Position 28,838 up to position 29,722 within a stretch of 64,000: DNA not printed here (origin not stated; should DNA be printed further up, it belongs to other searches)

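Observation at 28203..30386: Triad of RecA/KaiC-like paralogs: one catalytic, two with destroyed P-loops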

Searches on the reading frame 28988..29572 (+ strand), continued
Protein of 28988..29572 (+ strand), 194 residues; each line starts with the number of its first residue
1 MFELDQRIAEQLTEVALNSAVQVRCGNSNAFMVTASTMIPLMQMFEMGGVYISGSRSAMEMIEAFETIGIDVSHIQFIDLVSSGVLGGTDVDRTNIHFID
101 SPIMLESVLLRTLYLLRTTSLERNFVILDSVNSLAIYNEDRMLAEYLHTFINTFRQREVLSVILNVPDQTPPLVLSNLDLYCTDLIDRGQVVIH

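Call 73: find_related_loci(query=A7, collection=metagenome_contigs, flank=6000)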
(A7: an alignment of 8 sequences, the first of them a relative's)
Query A7 (190 aa) in metagenome_contigs; peptide patterns used: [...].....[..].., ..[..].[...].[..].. (x = any residue, [..] = any of these).
600 stretches matched a pattern (row limit reached: there are more); 524 encode a relative of the query (tblastn E <= 1e-3); the best 80 are kept; 80 distinct loci.
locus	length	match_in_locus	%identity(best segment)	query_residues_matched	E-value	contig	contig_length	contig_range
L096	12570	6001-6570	100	1-190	4e-127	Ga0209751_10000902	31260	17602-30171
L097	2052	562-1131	87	1-190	2e-118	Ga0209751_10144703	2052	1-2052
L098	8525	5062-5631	85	1-190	2e-111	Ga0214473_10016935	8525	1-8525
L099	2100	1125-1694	85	1-190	8e-117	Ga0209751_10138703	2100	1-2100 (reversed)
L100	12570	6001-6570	84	1-190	6e-110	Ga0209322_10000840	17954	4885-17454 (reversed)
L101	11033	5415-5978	85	3-190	1e-109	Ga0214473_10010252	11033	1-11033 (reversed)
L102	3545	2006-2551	87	1-182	3e-111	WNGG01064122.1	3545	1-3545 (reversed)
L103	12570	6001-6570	82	1-190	2e-108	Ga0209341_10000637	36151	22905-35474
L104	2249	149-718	82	1-190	5e-113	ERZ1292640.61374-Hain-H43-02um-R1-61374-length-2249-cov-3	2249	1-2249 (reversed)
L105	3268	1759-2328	84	1-190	3e-110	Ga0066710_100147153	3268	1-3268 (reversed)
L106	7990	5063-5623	84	1-187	2e-107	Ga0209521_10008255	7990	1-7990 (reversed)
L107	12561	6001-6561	84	1-187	2e-107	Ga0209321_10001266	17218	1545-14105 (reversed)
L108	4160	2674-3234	84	1-187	3e-108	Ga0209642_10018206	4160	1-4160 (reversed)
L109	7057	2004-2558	84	1-185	6e-107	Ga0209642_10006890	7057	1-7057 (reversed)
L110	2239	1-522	87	12-185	4e-110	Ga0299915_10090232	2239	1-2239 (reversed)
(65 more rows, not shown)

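Call 78: search_protein_families(library=padloc, proteins=[window:28988-29572:+], max_evalue=0.01)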
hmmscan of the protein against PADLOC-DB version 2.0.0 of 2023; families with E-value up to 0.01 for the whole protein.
window:28988-29572:+ (194 aa): 0 families

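Call 79: search_protein_families(library=pfam, alignment_id=A5, max_evalue=0.001)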
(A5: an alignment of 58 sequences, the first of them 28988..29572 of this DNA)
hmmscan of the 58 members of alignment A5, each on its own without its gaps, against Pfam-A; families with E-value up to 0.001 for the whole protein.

A. member 1, window:28988-29572:+ (194 aa): 1 family
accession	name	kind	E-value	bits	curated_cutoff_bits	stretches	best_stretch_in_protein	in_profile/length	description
PF06745.19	ATPase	-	8.8e-05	22.4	26.6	1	46-164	48-161/231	KaiC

B. families by the number of members that match (of 58 scanned): 5 families
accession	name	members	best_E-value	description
PF06745.19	ATPase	58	2.6e-09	KaiC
PF24336.1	DUF7504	25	1.2e-06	Family of unknown function (DUF7504)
PF23365.1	DUF7090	15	2e-07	Family of unknown function (DUF7090)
PF10483.15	Elong_Iki1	7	0.00042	Elongator subunit Iki1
PF05763.18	DUF835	3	0.00071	Protein of unknown function (DUF835)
